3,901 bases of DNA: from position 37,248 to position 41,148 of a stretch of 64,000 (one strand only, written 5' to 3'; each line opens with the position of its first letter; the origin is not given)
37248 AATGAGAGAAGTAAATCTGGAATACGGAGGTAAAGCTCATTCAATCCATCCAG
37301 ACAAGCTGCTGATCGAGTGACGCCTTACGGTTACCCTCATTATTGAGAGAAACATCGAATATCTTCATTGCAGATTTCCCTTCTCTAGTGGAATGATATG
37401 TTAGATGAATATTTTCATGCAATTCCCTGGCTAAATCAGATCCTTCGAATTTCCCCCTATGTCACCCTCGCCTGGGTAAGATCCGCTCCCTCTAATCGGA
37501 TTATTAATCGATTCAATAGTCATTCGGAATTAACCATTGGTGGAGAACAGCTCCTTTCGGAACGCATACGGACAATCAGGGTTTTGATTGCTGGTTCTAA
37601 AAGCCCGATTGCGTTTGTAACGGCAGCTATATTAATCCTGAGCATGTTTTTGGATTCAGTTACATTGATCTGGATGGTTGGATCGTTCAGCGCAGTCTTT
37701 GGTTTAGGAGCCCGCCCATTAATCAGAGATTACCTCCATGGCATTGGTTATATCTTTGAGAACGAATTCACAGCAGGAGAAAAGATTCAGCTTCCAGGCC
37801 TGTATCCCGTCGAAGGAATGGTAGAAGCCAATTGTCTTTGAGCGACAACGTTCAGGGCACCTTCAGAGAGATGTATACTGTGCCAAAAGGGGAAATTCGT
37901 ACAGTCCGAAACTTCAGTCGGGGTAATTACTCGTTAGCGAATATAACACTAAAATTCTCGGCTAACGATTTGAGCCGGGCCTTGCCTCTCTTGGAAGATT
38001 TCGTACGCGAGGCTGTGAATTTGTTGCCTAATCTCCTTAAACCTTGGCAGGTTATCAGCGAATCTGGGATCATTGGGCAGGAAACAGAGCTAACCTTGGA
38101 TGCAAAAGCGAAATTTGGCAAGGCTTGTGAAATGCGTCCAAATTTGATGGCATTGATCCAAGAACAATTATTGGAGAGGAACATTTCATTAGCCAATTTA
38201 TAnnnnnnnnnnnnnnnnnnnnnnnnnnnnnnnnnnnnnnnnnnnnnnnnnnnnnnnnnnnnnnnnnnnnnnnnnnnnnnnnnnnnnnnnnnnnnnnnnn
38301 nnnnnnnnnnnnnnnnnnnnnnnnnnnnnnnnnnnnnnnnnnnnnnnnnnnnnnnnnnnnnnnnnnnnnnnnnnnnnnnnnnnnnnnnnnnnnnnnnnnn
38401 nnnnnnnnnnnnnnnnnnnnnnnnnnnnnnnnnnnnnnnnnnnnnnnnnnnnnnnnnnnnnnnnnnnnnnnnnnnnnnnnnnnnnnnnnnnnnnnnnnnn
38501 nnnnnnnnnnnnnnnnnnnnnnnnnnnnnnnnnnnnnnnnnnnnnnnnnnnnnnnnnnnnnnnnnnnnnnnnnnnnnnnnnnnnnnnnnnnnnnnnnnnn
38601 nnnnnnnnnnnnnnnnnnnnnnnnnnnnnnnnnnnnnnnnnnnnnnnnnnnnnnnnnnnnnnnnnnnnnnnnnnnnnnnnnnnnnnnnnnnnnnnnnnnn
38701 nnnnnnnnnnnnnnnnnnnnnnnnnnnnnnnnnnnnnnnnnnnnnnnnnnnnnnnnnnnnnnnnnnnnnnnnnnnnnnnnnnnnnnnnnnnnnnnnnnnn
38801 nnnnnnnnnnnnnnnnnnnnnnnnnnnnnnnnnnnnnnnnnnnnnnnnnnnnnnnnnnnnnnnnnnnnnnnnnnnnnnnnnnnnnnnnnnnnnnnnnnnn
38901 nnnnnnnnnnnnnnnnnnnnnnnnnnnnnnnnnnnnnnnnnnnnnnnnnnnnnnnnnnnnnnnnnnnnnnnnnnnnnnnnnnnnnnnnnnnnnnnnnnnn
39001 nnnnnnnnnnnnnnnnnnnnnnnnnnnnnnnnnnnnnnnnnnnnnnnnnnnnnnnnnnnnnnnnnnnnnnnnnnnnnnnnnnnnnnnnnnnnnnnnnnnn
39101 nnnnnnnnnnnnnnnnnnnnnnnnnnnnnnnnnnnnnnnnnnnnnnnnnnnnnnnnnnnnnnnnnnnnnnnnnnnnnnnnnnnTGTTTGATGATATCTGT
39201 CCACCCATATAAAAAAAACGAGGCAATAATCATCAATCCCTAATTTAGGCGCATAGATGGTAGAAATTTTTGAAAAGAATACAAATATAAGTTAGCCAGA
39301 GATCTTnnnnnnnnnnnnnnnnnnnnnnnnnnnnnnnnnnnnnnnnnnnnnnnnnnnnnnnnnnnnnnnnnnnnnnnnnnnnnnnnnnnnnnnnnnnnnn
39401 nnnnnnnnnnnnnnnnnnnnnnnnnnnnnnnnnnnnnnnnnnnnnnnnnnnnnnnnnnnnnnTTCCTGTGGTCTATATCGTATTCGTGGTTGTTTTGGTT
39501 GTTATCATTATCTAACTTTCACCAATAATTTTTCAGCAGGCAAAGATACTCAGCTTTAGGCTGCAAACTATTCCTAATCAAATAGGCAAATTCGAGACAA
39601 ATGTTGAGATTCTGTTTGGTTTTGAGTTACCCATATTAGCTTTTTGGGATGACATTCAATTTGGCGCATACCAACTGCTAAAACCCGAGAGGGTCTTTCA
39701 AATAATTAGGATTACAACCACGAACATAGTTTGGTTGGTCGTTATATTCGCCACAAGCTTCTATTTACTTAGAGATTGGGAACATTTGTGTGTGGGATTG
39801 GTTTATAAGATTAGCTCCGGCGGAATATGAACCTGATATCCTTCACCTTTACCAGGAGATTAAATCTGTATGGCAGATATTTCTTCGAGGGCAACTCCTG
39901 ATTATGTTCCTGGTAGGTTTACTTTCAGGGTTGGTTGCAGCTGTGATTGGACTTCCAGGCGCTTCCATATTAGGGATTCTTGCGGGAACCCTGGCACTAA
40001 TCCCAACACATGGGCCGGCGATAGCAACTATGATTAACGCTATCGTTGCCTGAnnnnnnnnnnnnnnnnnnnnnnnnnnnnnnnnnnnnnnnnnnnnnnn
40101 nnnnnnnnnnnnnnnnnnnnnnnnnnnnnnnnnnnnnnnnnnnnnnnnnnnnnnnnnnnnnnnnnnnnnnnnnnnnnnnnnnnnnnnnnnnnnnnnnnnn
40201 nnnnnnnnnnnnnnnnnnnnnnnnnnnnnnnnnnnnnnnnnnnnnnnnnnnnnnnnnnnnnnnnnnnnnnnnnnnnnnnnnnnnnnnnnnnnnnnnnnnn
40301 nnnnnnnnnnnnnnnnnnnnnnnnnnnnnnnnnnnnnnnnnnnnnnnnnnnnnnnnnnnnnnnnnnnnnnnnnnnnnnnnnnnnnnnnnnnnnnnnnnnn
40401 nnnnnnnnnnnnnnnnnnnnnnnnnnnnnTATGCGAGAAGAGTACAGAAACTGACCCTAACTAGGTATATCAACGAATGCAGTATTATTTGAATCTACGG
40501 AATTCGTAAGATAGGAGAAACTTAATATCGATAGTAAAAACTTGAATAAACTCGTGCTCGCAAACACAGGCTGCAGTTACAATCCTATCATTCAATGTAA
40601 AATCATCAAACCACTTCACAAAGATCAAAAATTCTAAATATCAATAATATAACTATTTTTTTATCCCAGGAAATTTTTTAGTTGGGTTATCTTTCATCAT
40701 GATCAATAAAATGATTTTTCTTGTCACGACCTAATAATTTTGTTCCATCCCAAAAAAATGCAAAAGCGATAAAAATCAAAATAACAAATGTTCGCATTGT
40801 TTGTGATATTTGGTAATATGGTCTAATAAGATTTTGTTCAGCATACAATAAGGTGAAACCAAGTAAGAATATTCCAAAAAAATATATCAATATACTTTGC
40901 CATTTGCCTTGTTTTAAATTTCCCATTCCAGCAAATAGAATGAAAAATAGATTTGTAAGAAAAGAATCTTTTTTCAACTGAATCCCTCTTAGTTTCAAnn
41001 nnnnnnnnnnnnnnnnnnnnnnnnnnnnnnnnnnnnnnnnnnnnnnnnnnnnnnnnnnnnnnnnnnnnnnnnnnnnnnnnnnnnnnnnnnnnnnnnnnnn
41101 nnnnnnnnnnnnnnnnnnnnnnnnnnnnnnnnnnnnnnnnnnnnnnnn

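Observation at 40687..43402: Minus-strand module: three zinc-ribbon genes, GreA-like factor, RimK-family ligase, small membrane protein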

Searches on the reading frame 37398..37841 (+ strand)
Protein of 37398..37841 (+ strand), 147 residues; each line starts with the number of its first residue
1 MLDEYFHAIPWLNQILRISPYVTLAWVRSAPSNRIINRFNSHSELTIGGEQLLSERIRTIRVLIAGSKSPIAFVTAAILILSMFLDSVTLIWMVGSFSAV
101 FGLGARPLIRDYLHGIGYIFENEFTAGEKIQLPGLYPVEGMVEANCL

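Call 66: search_protein_families(library=ncbifam, proteins=[window:37398-37841:+], max_evalue=0.001)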
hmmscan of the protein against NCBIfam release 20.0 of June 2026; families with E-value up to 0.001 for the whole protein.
window:37398-37841:+ (147 aa): 1 family
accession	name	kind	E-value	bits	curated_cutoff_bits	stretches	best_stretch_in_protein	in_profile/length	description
NF047601.1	MscSThanab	equivalog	9e-07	28.6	500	1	15-135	21-140/280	small-conductance mechanosensitive channel MscS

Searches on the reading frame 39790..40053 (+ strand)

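Call 66: search_protein_families(library=ncbifam, proteins=[window:39790-40053:+], max_evalue=0.001)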
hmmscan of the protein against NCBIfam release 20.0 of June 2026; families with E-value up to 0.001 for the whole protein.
window:39790-40053:+ (87 aa): 2 families
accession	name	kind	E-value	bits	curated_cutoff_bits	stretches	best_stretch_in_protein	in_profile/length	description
NF045801.1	efflux_ABUW_0982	equivalog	6e-12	45.2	675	1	2-87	180-264/392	chloramphenicol efflux transporter CxpE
TIGR02872.1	spore_ytvI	equivalog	0.00067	19.2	198.15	1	6-78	183-255/341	sporulation integral membrane protein YtvI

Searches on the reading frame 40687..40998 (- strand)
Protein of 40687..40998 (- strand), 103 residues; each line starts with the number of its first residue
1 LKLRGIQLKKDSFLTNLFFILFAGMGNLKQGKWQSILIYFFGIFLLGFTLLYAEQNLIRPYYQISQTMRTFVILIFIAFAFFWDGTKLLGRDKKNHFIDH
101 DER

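Call 3: search_protein_families(library=pfam, proteins=[window:40687-40998:-], max_evalue=0.1)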
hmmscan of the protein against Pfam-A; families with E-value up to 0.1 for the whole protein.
window:40687-40998:- (103 aa): 0 families

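Call 4: search_protein_families(library=ncbifam, proteins=[window:40687-40998:-], max_evalue=0.1)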
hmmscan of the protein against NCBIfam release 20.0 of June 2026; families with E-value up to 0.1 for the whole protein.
window:40687-40998:- (103 aa): 1 family
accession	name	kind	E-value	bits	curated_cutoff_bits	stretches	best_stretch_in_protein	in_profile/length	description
NF033684.1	suffix_2_RND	domain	0.011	15.7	40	1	41-91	4-56/69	transporter suffix domain-containing protein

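Call 61: search_protein_families(library=padloc, proteins=[window:40687-40998:-], max_evalue=0.001)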
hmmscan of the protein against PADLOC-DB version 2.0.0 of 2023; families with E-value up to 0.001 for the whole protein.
window:40687-40998:- (103 aa): 0 families
